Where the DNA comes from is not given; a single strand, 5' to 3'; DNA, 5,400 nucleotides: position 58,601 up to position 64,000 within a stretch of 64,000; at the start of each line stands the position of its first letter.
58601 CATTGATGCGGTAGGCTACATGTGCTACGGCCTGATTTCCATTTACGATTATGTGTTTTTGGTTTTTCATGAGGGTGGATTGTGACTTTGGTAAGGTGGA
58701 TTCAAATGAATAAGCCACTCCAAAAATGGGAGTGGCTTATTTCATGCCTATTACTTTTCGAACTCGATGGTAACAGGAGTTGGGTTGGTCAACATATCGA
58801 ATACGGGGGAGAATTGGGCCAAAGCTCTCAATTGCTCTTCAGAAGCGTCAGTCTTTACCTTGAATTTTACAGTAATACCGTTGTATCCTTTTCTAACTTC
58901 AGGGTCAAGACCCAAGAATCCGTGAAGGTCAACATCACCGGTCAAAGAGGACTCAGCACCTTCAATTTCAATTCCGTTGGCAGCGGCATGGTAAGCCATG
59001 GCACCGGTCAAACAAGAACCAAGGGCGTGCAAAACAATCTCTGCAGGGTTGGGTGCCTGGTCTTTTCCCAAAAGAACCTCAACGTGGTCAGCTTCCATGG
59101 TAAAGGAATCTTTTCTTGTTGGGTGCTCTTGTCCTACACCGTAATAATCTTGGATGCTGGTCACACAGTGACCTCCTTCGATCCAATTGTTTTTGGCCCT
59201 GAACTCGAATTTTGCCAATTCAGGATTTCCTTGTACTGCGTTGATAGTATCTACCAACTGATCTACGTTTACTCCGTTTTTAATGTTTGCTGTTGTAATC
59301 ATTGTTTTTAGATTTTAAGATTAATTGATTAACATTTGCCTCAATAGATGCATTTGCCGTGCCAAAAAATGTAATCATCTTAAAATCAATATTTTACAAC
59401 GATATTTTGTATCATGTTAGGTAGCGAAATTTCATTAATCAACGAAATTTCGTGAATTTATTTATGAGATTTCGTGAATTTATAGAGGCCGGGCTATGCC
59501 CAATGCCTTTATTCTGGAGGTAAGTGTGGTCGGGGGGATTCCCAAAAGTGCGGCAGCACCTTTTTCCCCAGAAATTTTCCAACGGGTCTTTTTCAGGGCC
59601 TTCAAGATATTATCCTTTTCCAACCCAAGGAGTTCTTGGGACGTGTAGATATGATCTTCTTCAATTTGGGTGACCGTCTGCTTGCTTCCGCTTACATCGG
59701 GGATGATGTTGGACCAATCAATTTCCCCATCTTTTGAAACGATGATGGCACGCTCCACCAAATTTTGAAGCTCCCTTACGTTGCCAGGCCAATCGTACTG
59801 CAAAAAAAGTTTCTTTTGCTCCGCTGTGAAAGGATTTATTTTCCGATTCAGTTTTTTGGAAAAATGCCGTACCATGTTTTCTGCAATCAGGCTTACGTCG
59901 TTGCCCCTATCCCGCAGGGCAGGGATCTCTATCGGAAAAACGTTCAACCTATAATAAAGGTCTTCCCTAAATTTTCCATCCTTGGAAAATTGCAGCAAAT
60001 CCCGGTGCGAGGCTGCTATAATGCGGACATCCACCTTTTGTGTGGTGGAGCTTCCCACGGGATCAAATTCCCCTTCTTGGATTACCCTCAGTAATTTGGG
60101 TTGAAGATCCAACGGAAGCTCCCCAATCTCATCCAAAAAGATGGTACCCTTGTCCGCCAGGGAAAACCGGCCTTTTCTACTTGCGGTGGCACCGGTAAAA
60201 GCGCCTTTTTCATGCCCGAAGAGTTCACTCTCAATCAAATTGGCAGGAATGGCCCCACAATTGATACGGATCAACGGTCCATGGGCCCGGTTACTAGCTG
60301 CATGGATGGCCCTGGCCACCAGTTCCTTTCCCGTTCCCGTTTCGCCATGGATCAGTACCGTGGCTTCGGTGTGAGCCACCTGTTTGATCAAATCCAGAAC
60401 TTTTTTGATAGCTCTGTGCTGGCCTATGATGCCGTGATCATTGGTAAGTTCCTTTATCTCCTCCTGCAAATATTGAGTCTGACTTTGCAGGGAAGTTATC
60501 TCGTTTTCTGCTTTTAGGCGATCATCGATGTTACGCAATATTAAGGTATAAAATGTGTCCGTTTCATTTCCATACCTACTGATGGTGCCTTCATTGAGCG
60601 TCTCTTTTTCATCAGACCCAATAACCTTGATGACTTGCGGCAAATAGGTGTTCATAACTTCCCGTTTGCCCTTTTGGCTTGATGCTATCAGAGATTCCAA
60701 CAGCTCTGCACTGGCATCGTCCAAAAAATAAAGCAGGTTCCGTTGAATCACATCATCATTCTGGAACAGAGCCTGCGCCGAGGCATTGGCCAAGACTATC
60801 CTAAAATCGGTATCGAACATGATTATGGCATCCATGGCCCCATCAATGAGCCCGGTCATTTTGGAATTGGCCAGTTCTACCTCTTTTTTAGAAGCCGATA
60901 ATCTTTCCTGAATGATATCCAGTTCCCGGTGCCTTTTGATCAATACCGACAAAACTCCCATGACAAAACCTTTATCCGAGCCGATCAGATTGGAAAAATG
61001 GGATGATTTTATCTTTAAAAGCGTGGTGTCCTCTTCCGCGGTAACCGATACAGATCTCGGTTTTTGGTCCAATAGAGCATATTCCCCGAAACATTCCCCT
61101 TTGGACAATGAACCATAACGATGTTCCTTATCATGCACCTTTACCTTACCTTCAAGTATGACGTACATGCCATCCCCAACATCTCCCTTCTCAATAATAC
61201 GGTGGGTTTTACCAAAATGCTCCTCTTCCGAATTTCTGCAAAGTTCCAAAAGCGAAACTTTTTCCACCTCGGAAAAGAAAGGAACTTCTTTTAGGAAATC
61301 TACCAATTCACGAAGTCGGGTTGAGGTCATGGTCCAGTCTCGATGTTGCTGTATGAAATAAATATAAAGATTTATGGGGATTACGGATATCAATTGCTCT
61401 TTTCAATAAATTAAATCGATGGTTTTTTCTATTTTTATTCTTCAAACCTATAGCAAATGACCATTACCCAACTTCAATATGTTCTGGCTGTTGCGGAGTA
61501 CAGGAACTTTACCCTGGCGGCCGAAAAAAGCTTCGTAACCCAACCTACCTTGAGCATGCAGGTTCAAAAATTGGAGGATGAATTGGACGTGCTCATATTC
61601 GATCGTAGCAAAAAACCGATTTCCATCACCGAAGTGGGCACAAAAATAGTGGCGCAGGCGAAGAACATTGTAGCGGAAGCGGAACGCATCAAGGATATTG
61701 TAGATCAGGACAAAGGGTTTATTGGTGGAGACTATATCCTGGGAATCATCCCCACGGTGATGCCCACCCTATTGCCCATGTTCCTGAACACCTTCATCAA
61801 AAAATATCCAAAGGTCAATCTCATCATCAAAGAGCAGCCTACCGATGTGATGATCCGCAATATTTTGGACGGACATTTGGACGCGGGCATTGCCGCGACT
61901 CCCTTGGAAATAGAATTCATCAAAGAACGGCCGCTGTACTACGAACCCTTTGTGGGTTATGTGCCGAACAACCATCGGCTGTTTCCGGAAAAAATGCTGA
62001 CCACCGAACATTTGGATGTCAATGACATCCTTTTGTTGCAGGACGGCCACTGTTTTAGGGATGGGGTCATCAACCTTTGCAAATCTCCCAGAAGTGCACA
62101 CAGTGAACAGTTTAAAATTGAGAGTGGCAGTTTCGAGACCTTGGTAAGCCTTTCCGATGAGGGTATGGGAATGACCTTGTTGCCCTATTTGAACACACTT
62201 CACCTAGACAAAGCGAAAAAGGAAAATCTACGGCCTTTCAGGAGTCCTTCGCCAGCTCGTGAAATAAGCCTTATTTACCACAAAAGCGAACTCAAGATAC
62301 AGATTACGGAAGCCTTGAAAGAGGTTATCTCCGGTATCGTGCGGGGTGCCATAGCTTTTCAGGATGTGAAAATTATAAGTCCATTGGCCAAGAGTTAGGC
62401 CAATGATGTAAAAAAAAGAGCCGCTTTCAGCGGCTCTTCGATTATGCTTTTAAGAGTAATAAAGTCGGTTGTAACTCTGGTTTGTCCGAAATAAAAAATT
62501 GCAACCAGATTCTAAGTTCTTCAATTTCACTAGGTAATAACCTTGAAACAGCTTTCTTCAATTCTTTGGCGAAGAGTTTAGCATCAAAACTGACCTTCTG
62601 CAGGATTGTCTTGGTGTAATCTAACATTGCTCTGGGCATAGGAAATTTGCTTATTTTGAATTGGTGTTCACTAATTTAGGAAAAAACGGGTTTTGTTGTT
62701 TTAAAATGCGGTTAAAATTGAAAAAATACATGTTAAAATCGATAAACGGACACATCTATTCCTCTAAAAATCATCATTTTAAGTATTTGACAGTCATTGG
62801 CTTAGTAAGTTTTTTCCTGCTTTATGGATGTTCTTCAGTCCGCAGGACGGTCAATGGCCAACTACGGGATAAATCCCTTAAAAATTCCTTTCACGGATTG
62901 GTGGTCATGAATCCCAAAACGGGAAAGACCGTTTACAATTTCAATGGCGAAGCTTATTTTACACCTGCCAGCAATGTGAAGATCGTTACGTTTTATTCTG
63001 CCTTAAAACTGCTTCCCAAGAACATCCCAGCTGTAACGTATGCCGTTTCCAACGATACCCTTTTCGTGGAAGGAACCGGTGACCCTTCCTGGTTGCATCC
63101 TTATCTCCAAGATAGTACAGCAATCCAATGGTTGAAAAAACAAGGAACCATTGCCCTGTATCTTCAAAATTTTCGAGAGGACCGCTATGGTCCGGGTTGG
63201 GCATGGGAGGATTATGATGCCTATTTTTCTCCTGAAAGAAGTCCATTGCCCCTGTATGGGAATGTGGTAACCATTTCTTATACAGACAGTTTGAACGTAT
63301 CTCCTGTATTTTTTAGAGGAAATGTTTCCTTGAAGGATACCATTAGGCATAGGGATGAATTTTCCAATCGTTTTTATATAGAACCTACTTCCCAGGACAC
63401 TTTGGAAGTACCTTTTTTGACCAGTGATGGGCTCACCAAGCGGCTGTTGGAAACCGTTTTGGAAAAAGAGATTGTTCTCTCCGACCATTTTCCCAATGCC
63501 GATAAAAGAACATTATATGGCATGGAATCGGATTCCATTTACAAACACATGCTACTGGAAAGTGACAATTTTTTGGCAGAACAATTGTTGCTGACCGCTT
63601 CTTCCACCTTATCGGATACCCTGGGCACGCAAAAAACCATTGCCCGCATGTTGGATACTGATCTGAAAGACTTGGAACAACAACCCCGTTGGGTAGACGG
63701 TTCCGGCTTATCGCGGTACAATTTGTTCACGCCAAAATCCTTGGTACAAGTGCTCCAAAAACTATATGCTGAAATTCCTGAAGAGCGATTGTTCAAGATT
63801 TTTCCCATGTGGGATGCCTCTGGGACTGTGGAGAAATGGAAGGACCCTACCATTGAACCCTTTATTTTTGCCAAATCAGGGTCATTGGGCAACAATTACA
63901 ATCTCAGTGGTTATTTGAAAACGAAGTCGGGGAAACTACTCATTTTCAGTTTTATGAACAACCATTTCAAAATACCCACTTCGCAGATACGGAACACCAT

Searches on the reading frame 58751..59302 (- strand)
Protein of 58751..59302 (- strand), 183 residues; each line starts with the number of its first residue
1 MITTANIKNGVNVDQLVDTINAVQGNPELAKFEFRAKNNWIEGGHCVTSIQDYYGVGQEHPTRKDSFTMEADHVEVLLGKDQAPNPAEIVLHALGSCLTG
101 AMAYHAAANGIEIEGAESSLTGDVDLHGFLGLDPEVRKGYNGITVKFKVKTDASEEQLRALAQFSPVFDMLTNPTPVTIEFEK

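Call 19: search_protein_families(library=pfam, proteins=[window:58751-59302:-])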
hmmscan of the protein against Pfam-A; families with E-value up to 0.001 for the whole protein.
window:58751-59302:- (183 aa): 1 family
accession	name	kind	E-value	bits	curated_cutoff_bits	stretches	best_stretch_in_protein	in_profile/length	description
PF02566.24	OsmC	-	2.6e-14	53.9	27.5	1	79-180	1-100/100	OsmC-like protein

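Call 32: search_solved_structures(query=window:58754-59302:-, max_evalue=1, show_alignments=3)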
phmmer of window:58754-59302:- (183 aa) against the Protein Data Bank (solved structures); distinct sequences matched with E-value up to 1: 36.
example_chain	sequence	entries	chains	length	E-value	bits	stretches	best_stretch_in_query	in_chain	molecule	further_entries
2opl_A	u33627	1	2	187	2.3e-43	151.2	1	5-180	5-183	Hypothetical protein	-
9wo1_A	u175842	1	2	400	0.018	18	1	40-173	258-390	Osmotically inducible protein C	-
5sx1_A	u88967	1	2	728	0.76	12.7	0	95-172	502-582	Catalase-peroxidase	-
6cdq_A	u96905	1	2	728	0.77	12.7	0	95-172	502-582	Catalase-peroxidase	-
5sxt_A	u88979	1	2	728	0.77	12.7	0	95-172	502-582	Catalase-peroxidase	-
5v53_A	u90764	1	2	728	0.77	12.7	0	95-172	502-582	Catalase-peroxidase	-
5ksg_A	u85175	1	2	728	0.77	12.7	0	95-172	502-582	Catalase-peroxidase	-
5sx2_A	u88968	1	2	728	0.77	12.7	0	95-172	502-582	Catalase-peroxidase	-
5sxx_A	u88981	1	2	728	0.77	12.7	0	95-172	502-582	Catalase-peroxidase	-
5l05_A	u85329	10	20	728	0.77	12.7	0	95-172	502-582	Catalase-peroxidase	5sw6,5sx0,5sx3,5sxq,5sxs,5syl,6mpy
6cfq_A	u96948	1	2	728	0.77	12.7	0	95-172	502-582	Catalase-peroxidase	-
5kqh_A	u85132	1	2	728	0.77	12.7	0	95-172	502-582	Catalase-peroxidase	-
5ksn_A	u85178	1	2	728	0.77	12.7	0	95-172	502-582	Catalase-peroxidase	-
5ksf_A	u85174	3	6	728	0.77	12.7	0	95-172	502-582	Catalase-peroxidase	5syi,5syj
5kqk_A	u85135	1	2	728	0.77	12.7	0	95-172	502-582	Catalase-peroxidase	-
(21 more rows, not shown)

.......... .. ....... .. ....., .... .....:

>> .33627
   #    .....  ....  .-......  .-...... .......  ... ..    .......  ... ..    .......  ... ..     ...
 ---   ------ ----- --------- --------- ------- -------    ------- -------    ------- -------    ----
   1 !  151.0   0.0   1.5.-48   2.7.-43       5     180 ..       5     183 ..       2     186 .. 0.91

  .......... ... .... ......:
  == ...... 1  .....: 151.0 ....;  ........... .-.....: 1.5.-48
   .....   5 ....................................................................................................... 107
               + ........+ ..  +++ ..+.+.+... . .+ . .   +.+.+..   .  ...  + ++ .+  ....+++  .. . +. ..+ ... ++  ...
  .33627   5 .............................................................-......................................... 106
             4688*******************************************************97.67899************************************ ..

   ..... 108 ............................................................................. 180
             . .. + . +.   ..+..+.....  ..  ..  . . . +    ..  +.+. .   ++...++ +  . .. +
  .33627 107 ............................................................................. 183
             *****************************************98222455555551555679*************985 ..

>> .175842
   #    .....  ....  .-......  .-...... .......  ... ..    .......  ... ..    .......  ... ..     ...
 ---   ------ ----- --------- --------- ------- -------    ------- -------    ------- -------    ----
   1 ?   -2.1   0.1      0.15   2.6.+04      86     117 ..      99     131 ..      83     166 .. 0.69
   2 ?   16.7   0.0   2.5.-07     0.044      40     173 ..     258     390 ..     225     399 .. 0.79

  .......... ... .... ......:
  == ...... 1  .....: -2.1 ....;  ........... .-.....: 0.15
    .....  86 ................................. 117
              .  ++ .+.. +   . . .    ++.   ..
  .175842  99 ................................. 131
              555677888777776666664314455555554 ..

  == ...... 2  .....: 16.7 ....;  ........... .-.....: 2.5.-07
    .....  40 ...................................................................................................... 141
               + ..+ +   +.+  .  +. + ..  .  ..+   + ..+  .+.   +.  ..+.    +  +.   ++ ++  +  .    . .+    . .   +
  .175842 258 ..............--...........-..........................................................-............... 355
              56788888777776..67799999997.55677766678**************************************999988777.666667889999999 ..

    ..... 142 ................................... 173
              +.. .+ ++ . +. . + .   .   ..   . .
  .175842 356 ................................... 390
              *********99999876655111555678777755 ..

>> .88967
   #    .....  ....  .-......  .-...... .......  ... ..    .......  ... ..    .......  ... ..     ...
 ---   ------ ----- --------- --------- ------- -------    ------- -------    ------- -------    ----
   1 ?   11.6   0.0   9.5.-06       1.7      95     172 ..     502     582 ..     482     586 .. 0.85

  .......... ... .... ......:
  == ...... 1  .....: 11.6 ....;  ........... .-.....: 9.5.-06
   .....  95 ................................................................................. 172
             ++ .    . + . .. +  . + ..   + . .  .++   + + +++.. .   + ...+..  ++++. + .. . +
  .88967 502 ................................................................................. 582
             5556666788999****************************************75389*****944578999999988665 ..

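Call 33: search_protein_families(library=ncbifam, proteins=[window:58754-59302:-], max_evalue=0.01)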
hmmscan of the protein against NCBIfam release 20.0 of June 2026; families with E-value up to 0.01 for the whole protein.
window:58754-59302:- (183 aa): 1 family
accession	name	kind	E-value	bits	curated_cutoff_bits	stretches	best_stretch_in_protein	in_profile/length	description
NF041052.1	OsmC_like_Se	domain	1.1e-13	51.3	95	1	62-178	18-137/144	OsmC-related (seleno)protein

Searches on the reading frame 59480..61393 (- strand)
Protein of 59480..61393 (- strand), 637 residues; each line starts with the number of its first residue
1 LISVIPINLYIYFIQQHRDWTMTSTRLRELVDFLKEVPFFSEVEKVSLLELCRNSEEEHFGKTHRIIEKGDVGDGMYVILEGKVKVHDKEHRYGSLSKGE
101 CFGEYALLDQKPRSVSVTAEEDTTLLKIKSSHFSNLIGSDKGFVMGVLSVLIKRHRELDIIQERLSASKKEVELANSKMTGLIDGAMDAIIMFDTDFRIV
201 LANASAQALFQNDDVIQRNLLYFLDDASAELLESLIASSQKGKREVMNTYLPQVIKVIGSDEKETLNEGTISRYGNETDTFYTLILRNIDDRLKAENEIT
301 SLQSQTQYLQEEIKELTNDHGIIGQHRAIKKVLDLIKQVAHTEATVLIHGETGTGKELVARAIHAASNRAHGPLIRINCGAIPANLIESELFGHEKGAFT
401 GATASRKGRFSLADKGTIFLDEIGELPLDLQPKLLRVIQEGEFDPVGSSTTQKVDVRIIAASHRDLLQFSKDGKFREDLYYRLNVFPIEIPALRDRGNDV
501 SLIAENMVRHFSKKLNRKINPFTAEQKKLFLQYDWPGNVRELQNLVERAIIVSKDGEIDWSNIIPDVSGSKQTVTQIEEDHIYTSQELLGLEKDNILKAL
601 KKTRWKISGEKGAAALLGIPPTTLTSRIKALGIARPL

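Call 19: search_protein_families(library=pfam, proteins=[window:59480-61393:-])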
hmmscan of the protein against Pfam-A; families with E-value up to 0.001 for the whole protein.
window:59480-61393:- (637 aa): 13 families
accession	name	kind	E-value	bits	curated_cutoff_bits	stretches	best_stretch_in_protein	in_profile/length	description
PF00158.32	Sigma54_activat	-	1.2e-73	246.8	20.2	1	322-489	1-168/168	Sigma-54 interaction domain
PF25601.1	AAA_lid_14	-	3.9e-21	75.1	27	1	494-575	1-82/87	AAA+ ATPase lid domain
PF00027.35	cNMP_binding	-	1.6e-19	70.1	27.5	1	58-139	2-88/89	Cyclic nucleotide-binding domain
PF14532.12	Sigma54_activ_2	-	1.4e-18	67.9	25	1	323-493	1-138/138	Sigma-54 interaction domain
PF07728.20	AAA_5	-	4.6e-07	30.4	22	1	346-464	2-123/139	AAA domain (dynein-related subfamily)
PF02954.25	HTH_8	-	1.3e-05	25.3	22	1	591-630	5-41/42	Bacterial regulatory protein, Fis family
PF13191.12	AAA_16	-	1.9e-05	25.7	32.6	1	323-382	3-63/167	AAA ATPase domain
PF13426.13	PAS_9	-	9.8e-05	23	27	1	188-289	2-101/103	PAS domain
PF07724.20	AAA_2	-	0.00021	21.8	27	0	343-466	3-127/166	AAA domain (Cdc48 subfamily)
PF13188.13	PAS_8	-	0.00022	21.4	21.8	1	182-229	6-52/65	PAS domain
PF00004.35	AAA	-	0.00035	21.5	21.2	0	346-463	1-109/131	ATPase family associated with various cellular activities (AAA)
PF01078.27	Mg_chelatase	-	0.00052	19.9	20.3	0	401-431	93-123/207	Magnesium chelatase, subunit ChlI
PF06309.17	Torsin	-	0.00077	20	27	0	312-365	15-75/127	Torsin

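Call 33: search_protein_families(library=ncbifam, proteins=[window:59480-61393:-], max_evalue=0.01)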
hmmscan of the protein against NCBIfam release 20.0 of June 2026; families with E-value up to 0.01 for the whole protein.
window:59480-61393:- (637 aa): 39 families (the best 25 are shown)
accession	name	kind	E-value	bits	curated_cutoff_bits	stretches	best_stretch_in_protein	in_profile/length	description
TIGR01817.1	nifA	equivalog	4.1e-107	359.1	528.85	1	290-567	166-442/534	nif-specific transcriptional activator NifA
NF041552.1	TF_PrdR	equivalog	6.8e-106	354.9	795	1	170-630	127-575/577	sigma-54 dependent transcriptional regulator PrdR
NF003451.0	PRK05022.1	equivalog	2.8e-103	346.3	476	1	292-559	158-429/512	nitric oxide reductase transcriptional regulator NorR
NF011958.0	PRK15429.1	equivalog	1.1e-102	344.9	830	1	303-635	361-688/692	formate hydrogenlyase transcriptional activator FlhA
NF038308.1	RNA_repair_RtcR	equivalog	1.1e-96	324.8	650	1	288-579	152-448/530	RNA repair transcriptional activator RtcR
TIGR01818.1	ntrC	equivalog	8.6e-95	318.2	558.6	1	307-589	121-403/463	nitrogen regulation protein NR(I)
NF008469.0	PRK11361.1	equivalog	5.6e-94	315.4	714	1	298-567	121-389/461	acetoacetate metabolism transcriptional regulator AtoC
TIGR02915.1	PEP_resp_reg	equivalog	3.9e-93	312.7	502.6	1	298-633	118-444/445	PEP-CTERM-box response regulator transcription factor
NF041906.1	V4R_TF_MobR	exception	1.8e-91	307.3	999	1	296-629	204-542/544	phenol degradation transcriptional regulator MobR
NF041946.1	LuxO_transreg_Vib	equivalog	1.6e-90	304.1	800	1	295-579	108-391/463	quorum-sensing sigma-54 dependent transcriptional regulator LuxO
NF007689.0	PRK10365.1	equivalog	2.7e-89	300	760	1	305-627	123-438/441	sigma-54-dependent response regulator transcription factor ZraR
NF050807.1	TransRegFlbDCaul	equivalog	2.4e-88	297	750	1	318-627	116-434/454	sigma-54-dependent transcriptional regulator FlbD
TIGR02329.1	propionate_PrpR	equivalog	9.3e-84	281.9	499.2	1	312-630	204-526/526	propionate catabolism operon regulatory protein PrpR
TIGR02974.1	phageshock_pspF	equivalog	2.5e-82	276.8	443.55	1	322-582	1-264/336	phage shock protein operon transcriptional activator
NF049963.1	RespRegFlgRCampy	domain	2.8e-82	276.8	750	1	303-583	116-396/429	fla regulon two-component system response regulator FlgR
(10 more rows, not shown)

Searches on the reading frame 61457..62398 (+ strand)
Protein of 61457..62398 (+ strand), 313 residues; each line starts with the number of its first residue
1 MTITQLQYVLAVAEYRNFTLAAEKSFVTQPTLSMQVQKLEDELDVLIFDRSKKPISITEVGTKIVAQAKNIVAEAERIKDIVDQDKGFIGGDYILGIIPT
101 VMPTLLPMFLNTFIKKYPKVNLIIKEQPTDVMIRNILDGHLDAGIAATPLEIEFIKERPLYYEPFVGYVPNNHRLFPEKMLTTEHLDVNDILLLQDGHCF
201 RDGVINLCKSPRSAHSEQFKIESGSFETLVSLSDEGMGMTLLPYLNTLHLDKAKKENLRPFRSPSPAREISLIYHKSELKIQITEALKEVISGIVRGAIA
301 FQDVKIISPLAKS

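Call 19: search_protein_families(library=pfam, proteins=[window:61457-62398:+])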
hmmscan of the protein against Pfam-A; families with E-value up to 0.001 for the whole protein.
window:61457-62398:+ (313 aa): 2 families
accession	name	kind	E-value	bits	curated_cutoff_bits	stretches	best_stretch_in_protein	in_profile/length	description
PF03466.25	LysR_substrate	-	9e-27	94.2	28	1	95-289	10-202/209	LysR substrate binding domain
PF00126.33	HTH_1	-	8.9e-18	64.4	26.6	1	4-61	2-59/60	Bacterial regulatory helix-turn-helix protein, lysR family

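Call 33: search_protein_families(library=ncbifam, proteins=[window:61457-62398:+], max_evalue=0.01)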
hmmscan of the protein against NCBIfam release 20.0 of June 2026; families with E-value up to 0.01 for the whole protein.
window:61457-62398:+ (313 aa): 52 families (the best 25 are shown)
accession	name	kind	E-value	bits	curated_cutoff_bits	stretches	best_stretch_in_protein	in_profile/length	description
NF008361.0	PRK11151.1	equivalog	1.8e-58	198.2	329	1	1-296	1-294/305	DNA-binding transcriptional regulator OxyR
NF050018.1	StrsTransRegOxyRFcella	equivalog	2.1e-47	162.1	500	1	2-292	2-286/289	oxidative stress transcriptional regulator OxyR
NF047520.1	trans_act_CidR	equivalog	2.5e-40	138.5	415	1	1-279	1-276/292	cidABC operon transcriptional activator CidR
NF008416.0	PRK11242.1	equivalog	3.4e-40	138.2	277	1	2-290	2-286/300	transcriptional regulator CynR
NF040786.1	LysR_Sec_metab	equivalog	1.2e-35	123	250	1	1-292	1-295/298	selenium metabolism-associated LysR family transcriptional regulator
NF053705.1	TransRegGltCGpos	equivalog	1.6e-35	122.8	350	1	1-278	1-276/300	glutamate biosynthesis transcriptional regulator GltC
NF045775.1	acetoin_reg_AlsR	exception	1.5e-32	113.3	430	1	1-244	1-244/290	acetoin biosynthesis transcriptional regulator AlsR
NF007385.0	PRK09906.1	equivalog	4e-30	105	356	1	1-289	1-286/296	DNA-binding transcriptional regulator HcaR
TIGR03339.1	phn_lysR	subfamily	2.3e-26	92.7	341.1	1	5-223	1-216/279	aminoethylphosphonate catabolism associated LysR family transcriptional regulator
NF009327.0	PRK12684.1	subfamily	1.3e-23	83.7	402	1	1-197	1-200/313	CysB family HTH-type transcriptional regulator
NF047711.1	PutUtilRegPtrR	equivalog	3.2e-23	82.2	400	1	1-282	1-274/283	putrescine utilization regulator PtrR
NF058504.1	TransRegCcpCBac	equivalog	4.1e-23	82.2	400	1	1-146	1-146/287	transcriptional regulator CcpC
NF007439.0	PRK09986.1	equivalog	7.1e-23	81.4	290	1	5-243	11-250/296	LysR family transcriptional regulator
NF009326.0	PRK12681.1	equivalog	4.2e-22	79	436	1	1-189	1-192/324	HTH-type transcriptional regulator CysB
NF008410.0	PRK11233.1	equivalog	7.6e-21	74.5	309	1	1-296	1-292/305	nitrogen assimilation transcriptional regulator NAC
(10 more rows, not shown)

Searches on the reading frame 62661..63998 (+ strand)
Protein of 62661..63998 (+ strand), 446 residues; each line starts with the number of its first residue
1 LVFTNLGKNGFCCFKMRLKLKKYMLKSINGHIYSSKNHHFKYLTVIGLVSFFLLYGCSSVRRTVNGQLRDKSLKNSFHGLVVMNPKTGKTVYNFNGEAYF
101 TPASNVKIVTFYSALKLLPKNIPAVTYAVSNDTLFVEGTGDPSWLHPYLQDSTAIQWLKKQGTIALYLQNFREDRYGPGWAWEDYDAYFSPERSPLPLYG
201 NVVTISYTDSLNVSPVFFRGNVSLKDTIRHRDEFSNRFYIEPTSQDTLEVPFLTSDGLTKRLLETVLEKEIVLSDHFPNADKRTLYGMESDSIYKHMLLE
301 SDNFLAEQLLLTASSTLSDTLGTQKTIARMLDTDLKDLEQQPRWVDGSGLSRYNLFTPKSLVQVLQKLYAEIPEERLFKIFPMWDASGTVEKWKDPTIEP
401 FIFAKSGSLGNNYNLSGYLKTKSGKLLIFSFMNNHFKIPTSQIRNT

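Call 19: search_protein_families(library=pfam, proteins=[window:62661-63998:+])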
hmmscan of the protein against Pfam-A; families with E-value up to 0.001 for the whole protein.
window:62661-63998:+ (446 aa): 2 families
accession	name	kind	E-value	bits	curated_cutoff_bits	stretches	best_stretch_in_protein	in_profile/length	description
PF02113.21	Peptidase_S13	-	1.4e-38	133.2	22.8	2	292-435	276-424/444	D-Ala-D-Ala carboxypeptidase 3 (S13) family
PF13354.11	Beta-lactamase2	-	5.6e-05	23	22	0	296-371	81-149/214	Beta-lactamase enzyme family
